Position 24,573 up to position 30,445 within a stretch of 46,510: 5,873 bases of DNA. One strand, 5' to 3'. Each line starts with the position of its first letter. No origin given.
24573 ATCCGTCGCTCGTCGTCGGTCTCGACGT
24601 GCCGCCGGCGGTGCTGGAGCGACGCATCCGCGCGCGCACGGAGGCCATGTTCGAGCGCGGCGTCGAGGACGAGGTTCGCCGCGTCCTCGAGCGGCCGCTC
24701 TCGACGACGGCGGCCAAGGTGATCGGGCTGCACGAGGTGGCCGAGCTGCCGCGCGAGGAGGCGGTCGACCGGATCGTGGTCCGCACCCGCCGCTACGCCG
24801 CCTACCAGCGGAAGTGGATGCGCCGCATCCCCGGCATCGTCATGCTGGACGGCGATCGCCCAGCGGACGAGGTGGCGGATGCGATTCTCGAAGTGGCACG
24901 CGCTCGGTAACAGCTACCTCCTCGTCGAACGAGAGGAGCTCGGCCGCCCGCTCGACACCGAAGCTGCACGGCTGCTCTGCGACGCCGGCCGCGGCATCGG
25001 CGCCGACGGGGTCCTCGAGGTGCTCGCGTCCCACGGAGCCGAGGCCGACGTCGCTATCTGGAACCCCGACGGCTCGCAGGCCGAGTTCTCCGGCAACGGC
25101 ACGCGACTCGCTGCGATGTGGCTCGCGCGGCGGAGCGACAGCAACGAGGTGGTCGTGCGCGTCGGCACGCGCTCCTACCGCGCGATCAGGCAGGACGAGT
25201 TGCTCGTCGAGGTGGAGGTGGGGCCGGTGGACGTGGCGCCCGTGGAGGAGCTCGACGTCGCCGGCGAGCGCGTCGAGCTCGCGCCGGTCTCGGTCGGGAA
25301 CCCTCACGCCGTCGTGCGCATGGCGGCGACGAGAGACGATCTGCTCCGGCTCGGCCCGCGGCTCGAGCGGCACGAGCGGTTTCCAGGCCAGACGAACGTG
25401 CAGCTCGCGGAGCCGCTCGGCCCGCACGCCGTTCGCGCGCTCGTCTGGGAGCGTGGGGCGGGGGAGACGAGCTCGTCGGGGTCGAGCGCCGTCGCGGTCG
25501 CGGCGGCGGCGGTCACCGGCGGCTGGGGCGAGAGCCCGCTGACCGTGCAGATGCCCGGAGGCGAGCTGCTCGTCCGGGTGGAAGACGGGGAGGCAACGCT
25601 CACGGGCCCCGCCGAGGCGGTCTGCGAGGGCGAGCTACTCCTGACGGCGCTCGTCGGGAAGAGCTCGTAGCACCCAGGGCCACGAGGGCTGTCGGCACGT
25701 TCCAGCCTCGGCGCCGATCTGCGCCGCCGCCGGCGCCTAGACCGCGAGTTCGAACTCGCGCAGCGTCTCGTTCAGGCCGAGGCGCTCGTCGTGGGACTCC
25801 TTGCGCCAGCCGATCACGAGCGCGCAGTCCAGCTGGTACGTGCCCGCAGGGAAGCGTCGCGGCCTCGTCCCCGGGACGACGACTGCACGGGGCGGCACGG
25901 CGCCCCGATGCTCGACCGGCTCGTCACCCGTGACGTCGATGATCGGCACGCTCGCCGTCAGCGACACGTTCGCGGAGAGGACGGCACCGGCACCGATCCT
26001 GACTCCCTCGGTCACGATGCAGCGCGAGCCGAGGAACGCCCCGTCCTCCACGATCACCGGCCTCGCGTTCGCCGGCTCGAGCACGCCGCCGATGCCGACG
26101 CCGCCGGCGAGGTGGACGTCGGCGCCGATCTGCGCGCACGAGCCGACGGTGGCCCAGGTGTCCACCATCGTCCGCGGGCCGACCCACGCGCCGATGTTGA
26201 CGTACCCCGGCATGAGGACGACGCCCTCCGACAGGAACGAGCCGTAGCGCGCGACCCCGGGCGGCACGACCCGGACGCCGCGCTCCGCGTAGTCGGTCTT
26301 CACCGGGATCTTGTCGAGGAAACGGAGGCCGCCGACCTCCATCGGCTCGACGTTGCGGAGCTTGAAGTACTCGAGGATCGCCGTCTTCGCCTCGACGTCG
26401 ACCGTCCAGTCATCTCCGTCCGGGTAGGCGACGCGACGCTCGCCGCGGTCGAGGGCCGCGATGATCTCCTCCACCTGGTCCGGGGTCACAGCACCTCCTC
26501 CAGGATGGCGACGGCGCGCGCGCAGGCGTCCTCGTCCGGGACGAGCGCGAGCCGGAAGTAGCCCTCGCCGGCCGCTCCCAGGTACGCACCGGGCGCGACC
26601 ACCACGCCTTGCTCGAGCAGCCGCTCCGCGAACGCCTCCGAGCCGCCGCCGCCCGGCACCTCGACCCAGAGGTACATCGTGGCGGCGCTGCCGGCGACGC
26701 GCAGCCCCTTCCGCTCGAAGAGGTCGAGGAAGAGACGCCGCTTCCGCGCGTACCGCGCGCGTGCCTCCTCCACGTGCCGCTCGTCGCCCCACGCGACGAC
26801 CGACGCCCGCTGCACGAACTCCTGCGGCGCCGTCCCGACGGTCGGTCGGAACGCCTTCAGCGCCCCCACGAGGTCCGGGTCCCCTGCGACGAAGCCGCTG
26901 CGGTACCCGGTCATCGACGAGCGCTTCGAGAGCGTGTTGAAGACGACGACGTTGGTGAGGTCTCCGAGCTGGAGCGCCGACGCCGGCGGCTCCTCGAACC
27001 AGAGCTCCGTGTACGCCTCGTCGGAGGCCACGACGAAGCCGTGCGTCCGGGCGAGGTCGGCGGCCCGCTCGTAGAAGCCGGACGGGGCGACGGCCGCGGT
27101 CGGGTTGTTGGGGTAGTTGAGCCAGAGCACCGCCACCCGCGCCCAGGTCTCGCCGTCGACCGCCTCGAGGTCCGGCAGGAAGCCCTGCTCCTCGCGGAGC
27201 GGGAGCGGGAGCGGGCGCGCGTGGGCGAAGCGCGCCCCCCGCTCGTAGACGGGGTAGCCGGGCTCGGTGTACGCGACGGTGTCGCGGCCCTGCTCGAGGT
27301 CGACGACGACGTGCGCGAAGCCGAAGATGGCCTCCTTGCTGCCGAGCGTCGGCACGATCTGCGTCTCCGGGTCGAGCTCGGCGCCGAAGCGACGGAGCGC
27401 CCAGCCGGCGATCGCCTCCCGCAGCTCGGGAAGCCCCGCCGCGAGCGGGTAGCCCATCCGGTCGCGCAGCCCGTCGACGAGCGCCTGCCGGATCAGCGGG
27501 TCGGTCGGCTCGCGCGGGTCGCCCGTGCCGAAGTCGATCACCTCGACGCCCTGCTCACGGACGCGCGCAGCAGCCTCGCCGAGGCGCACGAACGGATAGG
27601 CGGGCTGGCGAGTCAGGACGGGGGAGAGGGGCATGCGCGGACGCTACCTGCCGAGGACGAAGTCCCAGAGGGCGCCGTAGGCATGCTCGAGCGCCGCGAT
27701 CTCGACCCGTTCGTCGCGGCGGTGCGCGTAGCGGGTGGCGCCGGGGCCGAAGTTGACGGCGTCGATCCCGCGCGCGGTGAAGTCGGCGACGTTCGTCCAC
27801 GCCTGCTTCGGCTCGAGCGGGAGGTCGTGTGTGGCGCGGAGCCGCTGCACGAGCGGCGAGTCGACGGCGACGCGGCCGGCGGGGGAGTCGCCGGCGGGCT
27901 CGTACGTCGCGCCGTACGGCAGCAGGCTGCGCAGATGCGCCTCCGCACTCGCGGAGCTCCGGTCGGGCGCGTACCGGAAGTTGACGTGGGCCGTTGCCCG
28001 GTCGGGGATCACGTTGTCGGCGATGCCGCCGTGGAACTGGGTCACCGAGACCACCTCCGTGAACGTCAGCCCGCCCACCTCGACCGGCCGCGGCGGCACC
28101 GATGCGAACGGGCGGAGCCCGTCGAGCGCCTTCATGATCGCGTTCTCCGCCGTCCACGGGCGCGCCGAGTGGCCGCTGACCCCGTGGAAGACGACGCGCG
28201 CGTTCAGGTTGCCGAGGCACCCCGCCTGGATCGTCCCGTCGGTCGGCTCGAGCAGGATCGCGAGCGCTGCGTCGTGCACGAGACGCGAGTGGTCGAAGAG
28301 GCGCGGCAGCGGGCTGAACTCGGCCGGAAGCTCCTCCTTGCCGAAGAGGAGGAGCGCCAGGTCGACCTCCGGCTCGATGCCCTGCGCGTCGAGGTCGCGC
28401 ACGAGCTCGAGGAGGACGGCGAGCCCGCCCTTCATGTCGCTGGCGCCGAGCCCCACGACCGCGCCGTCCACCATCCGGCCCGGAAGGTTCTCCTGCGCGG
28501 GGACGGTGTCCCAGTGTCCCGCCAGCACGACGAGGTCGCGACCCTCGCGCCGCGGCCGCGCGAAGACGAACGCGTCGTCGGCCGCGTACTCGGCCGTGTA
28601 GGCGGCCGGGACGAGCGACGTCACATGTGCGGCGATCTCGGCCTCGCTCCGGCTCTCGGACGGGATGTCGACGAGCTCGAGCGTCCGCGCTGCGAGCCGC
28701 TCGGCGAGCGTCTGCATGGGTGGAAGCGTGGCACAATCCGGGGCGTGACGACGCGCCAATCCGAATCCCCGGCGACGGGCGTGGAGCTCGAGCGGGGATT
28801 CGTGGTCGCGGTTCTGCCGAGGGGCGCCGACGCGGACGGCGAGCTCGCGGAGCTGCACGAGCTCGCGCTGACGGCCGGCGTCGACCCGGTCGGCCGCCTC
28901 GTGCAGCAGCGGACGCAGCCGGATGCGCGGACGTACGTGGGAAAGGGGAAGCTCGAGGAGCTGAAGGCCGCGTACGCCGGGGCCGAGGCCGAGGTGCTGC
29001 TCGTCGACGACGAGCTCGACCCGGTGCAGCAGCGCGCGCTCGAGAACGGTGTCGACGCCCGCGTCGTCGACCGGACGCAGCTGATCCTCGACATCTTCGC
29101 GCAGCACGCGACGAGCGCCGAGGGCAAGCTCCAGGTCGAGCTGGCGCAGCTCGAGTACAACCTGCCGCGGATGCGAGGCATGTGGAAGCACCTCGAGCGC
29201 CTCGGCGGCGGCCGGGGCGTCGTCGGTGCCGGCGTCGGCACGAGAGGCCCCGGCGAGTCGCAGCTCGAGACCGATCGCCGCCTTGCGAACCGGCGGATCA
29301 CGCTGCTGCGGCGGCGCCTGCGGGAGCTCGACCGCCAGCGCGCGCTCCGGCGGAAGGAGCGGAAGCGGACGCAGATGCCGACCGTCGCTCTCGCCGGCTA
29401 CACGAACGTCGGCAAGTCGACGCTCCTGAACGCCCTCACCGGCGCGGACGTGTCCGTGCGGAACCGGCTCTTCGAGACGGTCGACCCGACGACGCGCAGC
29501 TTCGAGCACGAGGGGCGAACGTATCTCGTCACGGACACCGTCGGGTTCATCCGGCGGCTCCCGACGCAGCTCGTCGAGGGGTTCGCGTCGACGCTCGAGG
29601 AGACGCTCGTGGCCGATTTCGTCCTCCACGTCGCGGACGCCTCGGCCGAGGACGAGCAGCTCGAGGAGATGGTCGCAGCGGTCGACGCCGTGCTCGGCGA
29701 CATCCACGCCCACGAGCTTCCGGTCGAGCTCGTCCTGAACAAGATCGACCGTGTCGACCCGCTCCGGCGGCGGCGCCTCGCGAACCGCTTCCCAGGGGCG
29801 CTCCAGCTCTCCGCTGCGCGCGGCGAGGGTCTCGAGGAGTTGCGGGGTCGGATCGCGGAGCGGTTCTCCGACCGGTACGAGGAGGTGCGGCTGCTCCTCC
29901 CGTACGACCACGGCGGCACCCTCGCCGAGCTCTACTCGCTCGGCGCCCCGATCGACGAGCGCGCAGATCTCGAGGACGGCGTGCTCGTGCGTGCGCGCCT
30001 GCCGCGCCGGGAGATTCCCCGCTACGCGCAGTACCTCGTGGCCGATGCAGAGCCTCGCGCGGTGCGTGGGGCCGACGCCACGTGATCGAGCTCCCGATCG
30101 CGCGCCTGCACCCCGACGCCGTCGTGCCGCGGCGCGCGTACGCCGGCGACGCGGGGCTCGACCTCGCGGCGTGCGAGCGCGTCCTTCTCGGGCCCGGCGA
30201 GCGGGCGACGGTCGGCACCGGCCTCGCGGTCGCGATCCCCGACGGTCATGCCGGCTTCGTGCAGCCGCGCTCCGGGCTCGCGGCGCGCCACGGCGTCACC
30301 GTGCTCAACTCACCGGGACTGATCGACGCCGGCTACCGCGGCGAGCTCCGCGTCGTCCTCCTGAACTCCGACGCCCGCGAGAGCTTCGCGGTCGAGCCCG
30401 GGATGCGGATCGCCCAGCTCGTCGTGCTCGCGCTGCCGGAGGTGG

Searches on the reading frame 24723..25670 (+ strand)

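Call 19: search_protein_families(library=pfam, proteins=[window:24723-25670:+], max_evalue=0.001)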
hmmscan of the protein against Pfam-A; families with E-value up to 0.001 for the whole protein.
window:24723-25670:+ (315 aa): 1 family
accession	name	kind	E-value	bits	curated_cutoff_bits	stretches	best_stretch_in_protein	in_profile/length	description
PF01678.24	DAP_epimerase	-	1e-37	129.3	34.7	2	189-298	3-119/121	Diaminopimelate epimerase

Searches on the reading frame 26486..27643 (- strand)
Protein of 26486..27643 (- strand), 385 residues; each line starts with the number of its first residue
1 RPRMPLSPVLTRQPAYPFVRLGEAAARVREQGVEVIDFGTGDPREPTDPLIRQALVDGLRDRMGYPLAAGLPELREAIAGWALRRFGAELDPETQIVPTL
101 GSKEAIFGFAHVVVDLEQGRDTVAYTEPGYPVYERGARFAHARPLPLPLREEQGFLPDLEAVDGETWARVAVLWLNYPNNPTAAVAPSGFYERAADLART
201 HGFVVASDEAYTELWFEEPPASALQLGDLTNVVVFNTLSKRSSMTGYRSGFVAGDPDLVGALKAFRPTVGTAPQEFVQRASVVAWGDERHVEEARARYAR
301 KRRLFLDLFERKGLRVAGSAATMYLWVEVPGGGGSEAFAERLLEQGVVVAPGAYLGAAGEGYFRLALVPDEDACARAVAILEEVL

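Call 19: search_protein_families(library=pfam, proteins=[window:26486-27643:-], max_evalue=0.001)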
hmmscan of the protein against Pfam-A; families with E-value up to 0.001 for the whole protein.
window:26486-27643:- (385 aa): 1 family
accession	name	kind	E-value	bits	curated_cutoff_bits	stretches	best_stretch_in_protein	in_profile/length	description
PF00155.27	Aminotran_1_2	-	2.6e-51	175.4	19.7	1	34-379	2-359/361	Aminotransferase class I and II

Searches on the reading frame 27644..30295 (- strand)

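Call 19: search_protein_families(library=pfam, proteins=[window:27644-30295:-], max_evalue=0.001)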
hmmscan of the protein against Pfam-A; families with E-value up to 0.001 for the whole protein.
window:27644-30295:- (883 aa): 3 families
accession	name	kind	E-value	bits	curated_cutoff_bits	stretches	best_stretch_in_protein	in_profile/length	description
PF01546.33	Peptidase_M20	-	9.1e-19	68.6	24.6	1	591-876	2-200/206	Peptidase family M20/M25/M40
PF07687.19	M20_dimer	-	2.8e-12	47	21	1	695-792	5-99/107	Peptidase dimerisation domain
PF04389.22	Peptidase_M28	-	4.1e-08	33.6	21.3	1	586-656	12-68/193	Peptidase family M28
